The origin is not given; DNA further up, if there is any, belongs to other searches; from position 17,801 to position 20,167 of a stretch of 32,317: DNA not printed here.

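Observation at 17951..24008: Curli operon (csgF-csgG-curlin-curlin) runs without a break into a FecR-like / CHASE2 adenylate-cyclase pair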

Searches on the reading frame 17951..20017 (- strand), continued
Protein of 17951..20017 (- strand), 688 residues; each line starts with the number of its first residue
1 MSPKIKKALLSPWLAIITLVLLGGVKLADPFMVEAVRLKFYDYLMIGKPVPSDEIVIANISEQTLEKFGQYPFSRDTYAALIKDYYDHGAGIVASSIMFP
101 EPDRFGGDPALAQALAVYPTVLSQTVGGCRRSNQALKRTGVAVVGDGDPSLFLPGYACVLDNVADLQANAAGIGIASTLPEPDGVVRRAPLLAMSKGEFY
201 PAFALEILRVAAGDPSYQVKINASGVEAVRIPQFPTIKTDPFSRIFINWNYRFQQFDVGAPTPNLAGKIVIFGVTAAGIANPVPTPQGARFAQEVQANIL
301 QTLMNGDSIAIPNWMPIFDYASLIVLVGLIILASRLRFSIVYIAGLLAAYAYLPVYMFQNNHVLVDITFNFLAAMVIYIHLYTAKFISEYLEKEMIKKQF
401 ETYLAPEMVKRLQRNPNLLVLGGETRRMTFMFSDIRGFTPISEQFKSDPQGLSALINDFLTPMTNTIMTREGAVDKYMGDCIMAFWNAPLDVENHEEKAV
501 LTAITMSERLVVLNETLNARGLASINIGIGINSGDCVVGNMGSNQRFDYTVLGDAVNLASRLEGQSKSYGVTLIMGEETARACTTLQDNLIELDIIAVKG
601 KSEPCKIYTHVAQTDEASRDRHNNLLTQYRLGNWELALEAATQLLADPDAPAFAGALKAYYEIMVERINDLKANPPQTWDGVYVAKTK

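Call 41: search_protein_families(library=phrogs, proteins=[L153:11-1978:+, L153:2344-3564:+, L153:8523-9815:+, L153:12142-12699:+, L153:12737-13618:+, L153:13685-14245:+, L153:14372-15058:+, L153:15778-16743:+, L153:18704-19309:+, L153:19352-20287:+], max_evalue=0.00001)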
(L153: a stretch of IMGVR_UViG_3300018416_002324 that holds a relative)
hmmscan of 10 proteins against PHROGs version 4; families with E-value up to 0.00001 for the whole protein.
L153:11-1978:+ (655 aa): 3 families
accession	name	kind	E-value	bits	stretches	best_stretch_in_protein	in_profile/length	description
phrog_459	-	other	1.3e-133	448.4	1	2-655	83-736/736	peptidase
phrog_1576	-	unknown function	1.3e-11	44.9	1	101-411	287-598/729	-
phrog_23795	-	unknown function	4.9e-06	26.3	1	120-363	361-598/743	-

L153:2344-3564:+ (406 aa): 4 families
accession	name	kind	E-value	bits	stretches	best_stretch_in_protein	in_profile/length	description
phrog_249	-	moron, auxiliary metabolic gene and host takeover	2.1e-111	373.9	1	92-381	87-359/380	porphyrin biosynthesis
phrog_16448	-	other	3.3e-36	125.8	1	139-378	452-660/680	ATPase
phrog_168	-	DNA, RNA and nucleotide metabolism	1.7e-09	38.8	1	109-285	14-160/314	clamp loader of DNA polymerase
phrog_5424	-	other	4.6e-09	36.5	1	141-217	285-361/527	ATPase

L153:8523-9815:+ (430 aa): 0 families

L153:12142-12699:+ (185 aa): 3 families
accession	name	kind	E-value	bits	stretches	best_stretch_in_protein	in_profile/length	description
phrog_938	-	lysis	8.5e-21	73.8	1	29-185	28-171/2185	endolysin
phrog_17417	-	unknown function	1.1e-06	29.6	1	24-104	54-133/192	-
phrog_14642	-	lysis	2.9e-06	27.9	0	32-101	82-150/215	endolysin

L153:12737-13618:+ (293 aa): 1 family
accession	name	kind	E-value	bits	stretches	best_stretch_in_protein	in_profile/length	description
phrog_5268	-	unknown function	1.2e-111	373.6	1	21-292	8-277/278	-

L153:13685-14245:+ (186 aa): 1 family
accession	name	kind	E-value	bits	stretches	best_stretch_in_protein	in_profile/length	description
phrog_17328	-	unknown function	7.3e-07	29.9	1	2-165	6-182/230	-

L153:14372-15058:+ (228 aa): 1 family
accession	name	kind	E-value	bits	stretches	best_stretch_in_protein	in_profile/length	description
phrog_7278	-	moron, auxiliary metabolic gene and host takeover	4.3e-19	70.1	1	41-225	44-227/231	ferredoxin oxidoreductase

L153:15778-16743:+ (321 aa): 0 families

L153:18704-19309:+ (201 aa): 1 family
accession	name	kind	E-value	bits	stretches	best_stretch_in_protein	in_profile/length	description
phrog_269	-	DNA, RNA and nucleotide metabolism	1.1e-50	173.3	1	8-198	7-207/211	DNA helicase loader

L153:19352-20287:+ (311 aa): 3 families
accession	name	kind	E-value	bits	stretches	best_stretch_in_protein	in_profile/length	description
phrog_224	-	DNA, RNA and nucleotide metabolism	3.5e-119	399.4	1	4-309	2-317/318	single strand DNA binding protein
phrog_1764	-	unknown function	6.1e-47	161.5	1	18-262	9-255/391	unknown function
phrog_1192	-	DNA, RNA and nucleotide metabolism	1.6e-10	42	1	17-243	6-227/326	single strand DNA binding protein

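Call 42: search_solved_structures(query=window:17951-20017:-, max_evalue=0.00001, show_alignments=2)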
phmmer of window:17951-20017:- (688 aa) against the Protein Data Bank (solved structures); distinct sequences matched with E-value up to 0.00001: 33.
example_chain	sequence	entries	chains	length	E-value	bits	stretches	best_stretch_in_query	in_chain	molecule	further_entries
3r5g_A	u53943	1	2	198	7e-32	114.1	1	424-611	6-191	CyaB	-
6fht_A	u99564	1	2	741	2e-28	102.6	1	389-567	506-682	Bacteriophytochrome,Adenylate cyclase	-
1wc1_A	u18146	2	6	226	1.8e-24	89.6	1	419-605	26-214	ADENYLATE CYCLASE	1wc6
1wc0_A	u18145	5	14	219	4e-24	88.5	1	423-605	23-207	ADENYLATE CYCLASE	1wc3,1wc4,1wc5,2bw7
2w01_A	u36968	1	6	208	4.1e-24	88.4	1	420-570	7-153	ADENYLATE CYCLASE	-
5x4t_A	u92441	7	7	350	8.7e-23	84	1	400-610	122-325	Photoactivated adenylyl cyclase | Family 3 adenylate cyclase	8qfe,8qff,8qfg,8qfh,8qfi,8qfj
9f1z_A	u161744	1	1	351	8.8e-23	84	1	400-610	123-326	Family 3 adenylate cyclase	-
5x4u_A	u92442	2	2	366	9.4e-23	83.9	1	400-610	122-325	Photoactivated adenylyl cyclase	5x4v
4yus_A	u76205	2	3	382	1.1e-22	83.7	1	400-610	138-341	Family 3 adenylate cyclase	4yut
9f1w_A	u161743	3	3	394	1.1e-22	83.6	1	400-610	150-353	Family 3 adenylate cyclase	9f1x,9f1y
5mbj_A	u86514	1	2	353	9.2e-21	77.3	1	399-609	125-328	Beta subunit of photoactivated adenylyl cyclase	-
5m27_A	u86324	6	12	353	9.4e-21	77.3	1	399-609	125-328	Beta subunit of photoactivated adenylyl cyclase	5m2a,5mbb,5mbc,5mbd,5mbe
5mbk_A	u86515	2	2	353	9.4e-21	77.3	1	399-609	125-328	Beta subunit of photoactivated adenylyl cyclase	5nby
5mbg_A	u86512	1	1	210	4e-20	75.2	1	430-610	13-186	Beta subunit of photoactivated adenylyl cyclase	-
5mbh_A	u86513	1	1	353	3.1e-19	72.3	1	401-609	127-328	Beta subunit of photoactivated adenylyl cyclase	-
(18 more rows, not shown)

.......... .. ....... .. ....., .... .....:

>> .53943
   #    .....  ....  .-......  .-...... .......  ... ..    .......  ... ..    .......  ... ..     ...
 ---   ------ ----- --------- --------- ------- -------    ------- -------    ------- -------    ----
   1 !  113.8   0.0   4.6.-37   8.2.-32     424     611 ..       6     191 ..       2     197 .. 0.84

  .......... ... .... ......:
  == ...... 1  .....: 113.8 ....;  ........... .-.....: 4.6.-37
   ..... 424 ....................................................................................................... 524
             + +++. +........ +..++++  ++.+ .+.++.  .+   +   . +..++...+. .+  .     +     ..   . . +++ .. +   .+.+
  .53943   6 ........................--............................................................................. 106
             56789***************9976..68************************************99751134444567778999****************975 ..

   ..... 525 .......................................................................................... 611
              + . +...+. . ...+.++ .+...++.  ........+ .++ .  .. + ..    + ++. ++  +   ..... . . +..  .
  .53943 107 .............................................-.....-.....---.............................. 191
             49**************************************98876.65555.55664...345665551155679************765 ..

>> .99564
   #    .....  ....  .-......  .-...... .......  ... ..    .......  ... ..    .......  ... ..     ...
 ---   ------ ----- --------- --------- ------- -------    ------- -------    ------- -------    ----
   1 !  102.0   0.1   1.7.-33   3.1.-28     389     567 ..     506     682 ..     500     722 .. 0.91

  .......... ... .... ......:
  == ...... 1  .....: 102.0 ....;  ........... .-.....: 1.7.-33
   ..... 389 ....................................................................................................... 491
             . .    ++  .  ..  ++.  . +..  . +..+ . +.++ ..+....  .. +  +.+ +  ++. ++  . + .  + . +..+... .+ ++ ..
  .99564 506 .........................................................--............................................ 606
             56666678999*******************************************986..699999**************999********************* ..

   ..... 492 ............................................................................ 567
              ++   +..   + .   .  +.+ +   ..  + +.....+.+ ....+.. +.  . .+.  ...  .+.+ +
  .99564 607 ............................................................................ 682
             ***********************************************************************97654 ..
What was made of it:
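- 17951..20017 (-): CHASE2 class IIIb adenylate cyclase. It has TM1, a periplasmic CHASE2 domain (about residues 26-315) and three further TM helices. A cytoplasmic cyclase domain (about 420-610) and a helical C-terminal domain (616-673) follow. Catalytic residues are D434 and D480 (metal), K476 and T550 (adenine), and N557 and R561. Best solved relative is P. aeruginosa CyaB 3r5g, 7e-32, with aligned motifs (call 42).
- On Class III adenylate cyclase, subclass IIIb: D434, D480, K476, T550, N557 and R561 were identified by alignment to CyaB 3r5g (call 42).
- On Pycsar (PycC cyclase plus PycTM effector): The residues are adenylate-type (call 42).
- The cyclase has adenylate-type Lys/Thr residues and its best solved match is the adenylate cyclase CyaB (call 42).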

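Call 52: search_protein_families(library=padloc, proteins=[window:17951-20017:-], max_evalue=0.01)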
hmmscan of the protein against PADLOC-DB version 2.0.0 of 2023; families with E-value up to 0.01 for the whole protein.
window:17951-20017:- (688 aa): 10 families
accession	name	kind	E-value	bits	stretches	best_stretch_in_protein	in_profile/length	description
PDLC00734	PycC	-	9e-29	98.7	1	424-564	186-322/374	Pycsar cyclase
PDLC02367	PycC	-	2e-14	51.6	1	428-569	44-180/226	-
PDLC02366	PycC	-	1.5e-11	41.9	2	476-576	328-426/486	-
PDLC02368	PycC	-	1.7e-11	42.2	1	407-583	24-200/234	-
PDLC02370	PycC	-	1.7e-11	42.1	1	429-600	83-252/340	-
PDLC00765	PycC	-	3.8e-09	34.1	1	430-568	260-399/477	Pycsar cyclase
PDLC00766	PycC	-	5e-08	30.7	1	428-574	44-187/232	Pycsar cyclase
PDLC00764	PycC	-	4.5e-06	23.8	1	428-606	95-275/449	Pycsar cyclase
PDLC00762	PycC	-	1.7e-05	21.9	1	489-584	113-206/508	Pycsar cyclase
PDLC02369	PycC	-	9.2e-05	20.1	1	493-568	106-178/248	-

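Call 64: search_dna_similar(query=window:17951-20017:-, collection=phages, mode=protein, max_rows=25)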
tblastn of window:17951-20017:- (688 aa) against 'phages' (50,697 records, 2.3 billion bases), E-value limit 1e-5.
Records with a match: 8; places in all: 8; records where one place covers at least 80% of the query: 6.
Best place of each record, by identity: <60% 8.
By first word of the organism name: Methylophilales 4; Pelagibacter 2; Acinetobacter 2.
By host as written in the record: Methylophilales_sp._H5P1 4; Candidatus Pelagibacter ubique HTCC1062 2; - 2.
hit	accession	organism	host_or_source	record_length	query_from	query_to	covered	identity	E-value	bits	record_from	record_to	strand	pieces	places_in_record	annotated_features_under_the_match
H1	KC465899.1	Pelagibacter phage HTVC008M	Candidatus Pelagibacter ubique HTCC1062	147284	10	608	87%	40.5%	4e-125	416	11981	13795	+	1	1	adenylate/guanylyl cyclase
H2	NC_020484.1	Pelagibacter phage HTVC008M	Candidatus Pelagibacter ubique HTCC1062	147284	10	608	87%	40.5%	4e-125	416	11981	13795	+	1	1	adenylate/guanylyl cyclase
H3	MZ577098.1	Methylophilales phage Melnitz-3 EXVC039M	Methylophilales_sp._H5P1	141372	15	688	98%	35.6%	1e-107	365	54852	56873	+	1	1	adenylate/guanylate cyclase catalytic domain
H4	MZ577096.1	Methylophilales phage Melnitz-2 EXVC040M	Methylophilales_sp._H5P1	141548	15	688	98%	35.6%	1e-107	365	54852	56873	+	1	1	adenylate/guanylate cyclase catalytic domain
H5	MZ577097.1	Methylophilales phage Melnitz EXVC044M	Methylophilales_sp._H5P1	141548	15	688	98%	35.6%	1e-107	365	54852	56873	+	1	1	adenylate/guanylate cyclase catalytic domain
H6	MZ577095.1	Methylophilales phage Melnitz-1 EXVC043M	Methylophilales_sp._H5P1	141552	15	688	98%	35.6%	1e-107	365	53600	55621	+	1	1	adenylate/guanylate cyclase catalytic domain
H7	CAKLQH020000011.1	Acinetobacter phage MD-2021a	not known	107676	426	563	20%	40.7%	5e-18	95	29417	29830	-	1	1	cyaA: Adenylate cyclase 1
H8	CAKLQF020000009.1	Acinetobacter phage MD-2021a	not known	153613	426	563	20%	40.7%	5e-18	95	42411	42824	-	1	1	cyaA: Adenylate cyclase 1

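Call 65: get_annotated_region(hit=H2, flank=7000)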
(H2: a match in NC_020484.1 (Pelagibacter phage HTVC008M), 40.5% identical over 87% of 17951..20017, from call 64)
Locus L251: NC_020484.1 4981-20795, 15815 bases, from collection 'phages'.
description: Pelagibacter phage HTVC008M, complete genome.
organism: Pelagibacter phage HTVC008M (NCBI taxid 1283076)
taxonomy: Viruses; Duplodnaviria; Heunggongvirae; Uroviricota; Caudoviricetes; Kyanoviridae
host: Candidatus Pelagibacter ubique HTCC1062; source: -; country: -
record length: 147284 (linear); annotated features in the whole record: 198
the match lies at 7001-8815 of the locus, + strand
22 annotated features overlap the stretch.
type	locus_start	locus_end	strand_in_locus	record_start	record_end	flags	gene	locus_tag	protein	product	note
CDS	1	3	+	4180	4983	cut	-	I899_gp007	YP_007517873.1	hypothetical protein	-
CDS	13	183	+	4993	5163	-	-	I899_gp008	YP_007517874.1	hypothetical protein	-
CDS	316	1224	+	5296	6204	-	-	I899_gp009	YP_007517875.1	single-stranded DNA binding protein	-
CDS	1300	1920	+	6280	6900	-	-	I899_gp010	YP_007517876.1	2OG-Fe(II) oxygenase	T4-like GC:101,Hyp. with Phytanoyl- CoA-dioxygenase domain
CDS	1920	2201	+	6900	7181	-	-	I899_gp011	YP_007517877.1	hypothetical protein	-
CDS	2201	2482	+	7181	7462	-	-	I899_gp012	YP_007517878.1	hypothetical protein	-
CDS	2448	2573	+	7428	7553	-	-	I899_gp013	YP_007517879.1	hypothetical protein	-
CDS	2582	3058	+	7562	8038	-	-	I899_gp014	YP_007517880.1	curli production assembly/transport component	CsgF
CDS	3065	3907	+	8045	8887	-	-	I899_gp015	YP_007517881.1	curli production assembly/transport component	CsgG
CDS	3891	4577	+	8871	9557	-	-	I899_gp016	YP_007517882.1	curlin-associated protein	curlin minor subunit CsgB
CDS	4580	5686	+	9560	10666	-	-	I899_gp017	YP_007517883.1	hypothetical protein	-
CDS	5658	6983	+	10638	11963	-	-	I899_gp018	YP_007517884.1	hypothetical protein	-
CDS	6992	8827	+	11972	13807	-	-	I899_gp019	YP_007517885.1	adenylate/guanylyl cyclase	-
CDS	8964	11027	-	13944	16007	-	-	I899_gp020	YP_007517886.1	putative tail tape measure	-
CDS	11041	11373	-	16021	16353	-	-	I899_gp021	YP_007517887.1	hypothetical protein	-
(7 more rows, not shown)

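Call 66: search_protein_families(library=phrogs, proteins=[window:17951-20017:-], max_evalue=0.001)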
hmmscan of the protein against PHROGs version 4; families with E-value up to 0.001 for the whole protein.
window:17951-20017:- (688 aa): 4 families
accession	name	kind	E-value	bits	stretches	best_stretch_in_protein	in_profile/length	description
phrog_35576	-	unknown function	6.8e-206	686.7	1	6-687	2-680/681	-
phrog_34154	-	unknown function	9e-18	65.4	1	394-582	187-369/396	-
phrog_29613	-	unknown function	3.5e-17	63.4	1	389-568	274-441/487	-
phrog_25255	-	unknown function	1.7e-10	40.3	1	423-571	83-225/1125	-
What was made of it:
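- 17951..20017 (-): Full-length match to phrog_35576, 6.8e-206 (call 66).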
